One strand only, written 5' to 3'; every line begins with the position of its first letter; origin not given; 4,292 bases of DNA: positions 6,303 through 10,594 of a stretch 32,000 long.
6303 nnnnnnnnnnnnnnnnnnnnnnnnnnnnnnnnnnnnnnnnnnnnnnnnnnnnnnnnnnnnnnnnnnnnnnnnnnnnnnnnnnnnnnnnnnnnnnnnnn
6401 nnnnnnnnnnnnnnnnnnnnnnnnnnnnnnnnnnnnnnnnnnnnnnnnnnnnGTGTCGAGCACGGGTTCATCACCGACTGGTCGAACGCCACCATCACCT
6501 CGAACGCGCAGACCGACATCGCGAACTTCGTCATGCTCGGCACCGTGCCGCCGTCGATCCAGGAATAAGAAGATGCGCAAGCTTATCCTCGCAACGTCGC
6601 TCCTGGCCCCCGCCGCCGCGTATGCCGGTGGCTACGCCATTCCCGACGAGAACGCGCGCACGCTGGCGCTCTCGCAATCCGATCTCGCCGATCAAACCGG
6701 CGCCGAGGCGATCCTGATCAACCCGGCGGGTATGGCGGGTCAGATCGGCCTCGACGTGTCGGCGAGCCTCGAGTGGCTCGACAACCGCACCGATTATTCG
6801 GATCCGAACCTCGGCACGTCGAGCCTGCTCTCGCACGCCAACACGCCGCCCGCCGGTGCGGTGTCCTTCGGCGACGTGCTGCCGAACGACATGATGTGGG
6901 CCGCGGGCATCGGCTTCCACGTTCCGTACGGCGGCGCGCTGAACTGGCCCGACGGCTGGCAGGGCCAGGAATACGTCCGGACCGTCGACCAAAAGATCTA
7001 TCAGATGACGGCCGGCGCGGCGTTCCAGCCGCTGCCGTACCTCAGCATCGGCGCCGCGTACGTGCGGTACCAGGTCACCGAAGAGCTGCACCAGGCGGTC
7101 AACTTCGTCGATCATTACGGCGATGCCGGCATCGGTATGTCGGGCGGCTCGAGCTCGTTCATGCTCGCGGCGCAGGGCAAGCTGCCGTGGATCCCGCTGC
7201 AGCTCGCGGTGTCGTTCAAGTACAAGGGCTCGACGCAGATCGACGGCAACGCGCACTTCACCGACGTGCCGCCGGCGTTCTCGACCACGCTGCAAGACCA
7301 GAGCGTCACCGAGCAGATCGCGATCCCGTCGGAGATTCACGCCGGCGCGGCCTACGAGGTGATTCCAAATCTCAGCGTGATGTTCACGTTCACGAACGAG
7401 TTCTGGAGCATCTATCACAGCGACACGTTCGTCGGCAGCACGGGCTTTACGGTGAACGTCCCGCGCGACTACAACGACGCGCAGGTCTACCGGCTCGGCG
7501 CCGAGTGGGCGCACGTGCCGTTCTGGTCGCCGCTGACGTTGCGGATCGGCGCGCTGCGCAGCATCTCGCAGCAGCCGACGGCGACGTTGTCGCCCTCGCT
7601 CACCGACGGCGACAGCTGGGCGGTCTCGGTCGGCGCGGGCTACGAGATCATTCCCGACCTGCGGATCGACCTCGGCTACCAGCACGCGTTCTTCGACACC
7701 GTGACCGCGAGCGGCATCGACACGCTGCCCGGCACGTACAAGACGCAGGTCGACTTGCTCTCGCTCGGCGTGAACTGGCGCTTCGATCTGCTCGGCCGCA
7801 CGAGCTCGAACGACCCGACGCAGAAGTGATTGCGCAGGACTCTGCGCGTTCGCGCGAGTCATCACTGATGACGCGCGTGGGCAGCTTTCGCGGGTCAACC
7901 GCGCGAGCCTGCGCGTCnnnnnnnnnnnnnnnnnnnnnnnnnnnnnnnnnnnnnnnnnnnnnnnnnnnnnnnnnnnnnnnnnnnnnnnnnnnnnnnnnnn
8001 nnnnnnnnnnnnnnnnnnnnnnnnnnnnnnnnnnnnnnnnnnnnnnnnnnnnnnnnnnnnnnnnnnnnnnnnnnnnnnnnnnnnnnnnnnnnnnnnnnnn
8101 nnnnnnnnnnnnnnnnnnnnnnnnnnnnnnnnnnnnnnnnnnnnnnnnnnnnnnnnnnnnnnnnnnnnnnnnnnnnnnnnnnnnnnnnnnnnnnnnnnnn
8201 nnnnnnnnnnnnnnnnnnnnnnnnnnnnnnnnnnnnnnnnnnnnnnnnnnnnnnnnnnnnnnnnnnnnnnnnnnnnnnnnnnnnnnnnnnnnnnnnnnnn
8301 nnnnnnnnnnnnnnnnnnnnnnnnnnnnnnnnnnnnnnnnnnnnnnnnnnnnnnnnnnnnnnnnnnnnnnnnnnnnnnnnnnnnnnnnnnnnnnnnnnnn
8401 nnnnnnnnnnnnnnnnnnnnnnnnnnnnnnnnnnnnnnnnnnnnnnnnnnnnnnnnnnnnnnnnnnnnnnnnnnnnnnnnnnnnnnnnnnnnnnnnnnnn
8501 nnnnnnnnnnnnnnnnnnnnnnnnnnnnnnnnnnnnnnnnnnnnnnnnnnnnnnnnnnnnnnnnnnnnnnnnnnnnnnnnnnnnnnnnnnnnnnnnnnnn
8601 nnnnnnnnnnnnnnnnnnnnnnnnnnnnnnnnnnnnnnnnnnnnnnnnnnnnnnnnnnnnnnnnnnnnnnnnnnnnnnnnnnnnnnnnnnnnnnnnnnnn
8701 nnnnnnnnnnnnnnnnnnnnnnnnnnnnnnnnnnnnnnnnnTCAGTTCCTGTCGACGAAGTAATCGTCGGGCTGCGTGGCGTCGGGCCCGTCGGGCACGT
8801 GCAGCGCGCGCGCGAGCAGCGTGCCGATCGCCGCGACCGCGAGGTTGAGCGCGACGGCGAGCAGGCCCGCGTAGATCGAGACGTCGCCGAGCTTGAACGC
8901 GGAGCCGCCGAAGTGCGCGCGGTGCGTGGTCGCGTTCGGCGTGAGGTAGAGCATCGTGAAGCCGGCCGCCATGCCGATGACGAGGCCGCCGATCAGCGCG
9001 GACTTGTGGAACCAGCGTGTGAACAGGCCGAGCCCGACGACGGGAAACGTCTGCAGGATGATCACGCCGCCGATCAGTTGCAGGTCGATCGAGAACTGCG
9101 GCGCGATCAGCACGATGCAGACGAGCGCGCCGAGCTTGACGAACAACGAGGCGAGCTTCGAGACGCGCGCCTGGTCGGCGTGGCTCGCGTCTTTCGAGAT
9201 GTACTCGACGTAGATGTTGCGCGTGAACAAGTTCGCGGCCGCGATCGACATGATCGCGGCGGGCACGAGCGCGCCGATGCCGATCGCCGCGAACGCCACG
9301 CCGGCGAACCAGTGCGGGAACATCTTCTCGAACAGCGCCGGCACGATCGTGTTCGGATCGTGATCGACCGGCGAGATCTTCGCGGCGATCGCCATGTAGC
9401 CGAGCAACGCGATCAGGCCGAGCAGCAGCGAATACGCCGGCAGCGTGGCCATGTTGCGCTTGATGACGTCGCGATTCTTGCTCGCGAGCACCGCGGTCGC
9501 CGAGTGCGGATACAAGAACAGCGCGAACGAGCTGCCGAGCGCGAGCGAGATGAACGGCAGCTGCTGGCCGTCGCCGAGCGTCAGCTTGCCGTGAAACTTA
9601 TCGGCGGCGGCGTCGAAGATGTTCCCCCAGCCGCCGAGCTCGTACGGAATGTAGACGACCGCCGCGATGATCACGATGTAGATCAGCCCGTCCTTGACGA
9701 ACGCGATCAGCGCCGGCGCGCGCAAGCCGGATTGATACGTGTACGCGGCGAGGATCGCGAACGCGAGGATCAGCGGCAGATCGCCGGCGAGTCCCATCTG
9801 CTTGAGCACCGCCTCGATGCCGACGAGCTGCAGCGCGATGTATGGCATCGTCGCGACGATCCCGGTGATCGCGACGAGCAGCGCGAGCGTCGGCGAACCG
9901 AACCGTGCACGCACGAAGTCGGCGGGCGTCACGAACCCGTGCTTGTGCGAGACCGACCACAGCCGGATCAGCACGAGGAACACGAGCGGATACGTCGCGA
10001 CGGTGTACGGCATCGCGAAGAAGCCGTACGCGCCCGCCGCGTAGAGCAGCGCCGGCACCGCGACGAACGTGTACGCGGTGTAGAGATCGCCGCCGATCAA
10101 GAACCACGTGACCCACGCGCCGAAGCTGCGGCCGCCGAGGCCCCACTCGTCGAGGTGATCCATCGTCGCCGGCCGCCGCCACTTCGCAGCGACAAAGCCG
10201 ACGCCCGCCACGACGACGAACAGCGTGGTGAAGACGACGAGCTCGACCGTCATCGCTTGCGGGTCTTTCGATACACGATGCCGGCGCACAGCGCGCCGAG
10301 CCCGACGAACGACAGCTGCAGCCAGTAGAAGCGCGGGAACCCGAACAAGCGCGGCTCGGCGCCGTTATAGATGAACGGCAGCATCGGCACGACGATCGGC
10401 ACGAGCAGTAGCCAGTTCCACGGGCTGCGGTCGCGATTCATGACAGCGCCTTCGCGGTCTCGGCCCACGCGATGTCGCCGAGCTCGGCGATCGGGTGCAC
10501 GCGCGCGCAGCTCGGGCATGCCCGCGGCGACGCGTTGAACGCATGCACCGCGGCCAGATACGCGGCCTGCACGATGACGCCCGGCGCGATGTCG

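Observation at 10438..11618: Tandem paralogous 3-HAO-like cupins: one keeps the H-x5-E metal motif, the other appears catalytically degenerate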

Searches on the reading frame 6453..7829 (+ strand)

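Call 85: search_protein_families(library=pfam, proteins=[window:6453-7829:+], max_evalue=0.0001)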
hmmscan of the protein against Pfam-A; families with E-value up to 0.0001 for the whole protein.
window:6453-7829:+ (458 aa): 1 family
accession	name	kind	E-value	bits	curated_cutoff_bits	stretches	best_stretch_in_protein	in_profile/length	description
PF03349.22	Toluene_X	-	3.9e-22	78.8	29.7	2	252-444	220-421/421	Outer membrane protein transport protein (OMPP1/FadL/TodX)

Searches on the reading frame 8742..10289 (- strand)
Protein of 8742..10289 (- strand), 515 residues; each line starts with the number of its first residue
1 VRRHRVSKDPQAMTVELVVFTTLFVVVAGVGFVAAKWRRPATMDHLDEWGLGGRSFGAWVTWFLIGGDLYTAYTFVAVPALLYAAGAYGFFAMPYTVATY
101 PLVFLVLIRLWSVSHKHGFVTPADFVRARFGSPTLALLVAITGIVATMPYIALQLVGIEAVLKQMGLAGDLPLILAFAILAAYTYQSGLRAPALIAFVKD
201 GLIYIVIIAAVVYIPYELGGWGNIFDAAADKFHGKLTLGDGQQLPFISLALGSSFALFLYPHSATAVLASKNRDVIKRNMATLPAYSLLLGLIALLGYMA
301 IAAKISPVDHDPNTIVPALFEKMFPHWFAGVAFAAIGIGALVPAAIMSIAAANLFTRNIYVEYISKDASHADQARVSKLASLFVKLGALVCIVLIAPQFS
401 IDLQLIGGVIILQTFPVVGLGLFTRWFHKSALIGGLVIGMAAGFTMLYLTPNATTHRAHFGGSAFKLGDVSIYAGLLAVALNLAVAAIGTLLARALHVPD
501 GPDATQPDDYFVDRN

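Call 6: search_protein_families(library=pfam, proteins=[window:8742-10289:-], max_evalue=1)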
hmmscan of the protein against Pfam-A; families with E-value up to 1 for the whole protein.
window:8742-10289:- (515 aa): 1 family
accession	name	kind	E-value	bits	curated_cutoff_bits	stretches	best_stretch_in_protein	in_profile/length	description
PF00474.23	SSF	-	3.3e-20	72.8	22.8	1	51-436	3-404/406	Sodium:solute symporter family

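Call 7: search_protein_families(library=ncbifam, proteins=[window:8742-10289:-], max_evalue=1)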
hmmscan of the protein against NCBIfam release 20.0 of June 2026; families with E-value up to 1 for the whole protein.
window:8742-10289:- (515 aa): 5 families
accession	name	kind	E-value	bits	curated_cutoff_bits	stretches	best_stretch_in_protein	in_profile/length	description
NF046076.1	monocarbox_MctP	equivalog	7.7e-213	707.5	625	1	17-492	2-479/481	monocarboxylate uptake permease MctP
TIGR02119.1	panF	equivalog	4.1e-19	68.9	328.05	1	21-452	8-443/471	sodium/pantothenate symporter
TIGR00813.1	sss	superfamily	2e-17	63.3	184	1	51-439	3-411/411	sodium/solute symporter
TIGR02121.1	Na_Pro_sym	equivalog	4e-13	48.9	515.5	1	18-442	5-433/488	sodium/proline symporter PutP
TIGR03648.1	Na_symport_lg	subfamily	2.4e-08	32.9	320.75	2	43-210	21-182/547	VC_2705 family sodium/solute symporter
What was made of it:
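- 8742..10253 (-): MctP-type monocarboxylate (sodium:solute symporter family) permease, the last gene of the five-gene overlapping operon. NCBIfam NF046076 MctP scores 707.5 bits against a cut-off of 625 (call 7).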

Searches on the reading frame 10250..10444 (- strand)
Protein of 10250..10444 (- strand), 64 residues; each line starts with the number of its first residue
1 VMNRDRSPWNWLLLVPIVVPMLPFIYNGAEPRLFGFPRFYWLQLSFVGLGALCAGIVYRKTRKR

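Call 6: search_protein_families(library=pfam, proteins=[window:10250-10444:-], max_evalue=1)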
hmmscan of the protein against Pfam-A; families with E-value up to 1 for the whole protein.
window:10250-10444:- (64 aa): 1 family
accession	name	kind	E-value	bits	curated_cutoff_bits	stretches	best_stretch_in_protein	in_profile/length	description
PF11755.13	DUF3311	-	1.1e-10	41.8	30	1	11-63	1-54/61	Protein of unknown function (DUF3311)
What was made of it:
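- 10250..10441 (-): DUF3311 small membrane protein. Its ATG overlaps the B stop (ATGA). Pfam PF11755 at E 1.1e-10 (call 6).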

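Call 7: search_protein_families(library=ncbifam, proteins=[window:10250-10444:-], max_evalue=1)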
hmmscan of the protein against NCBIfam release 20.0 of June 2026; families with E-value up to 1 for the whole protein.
window:10250-10444:- (64 aa): 0 families
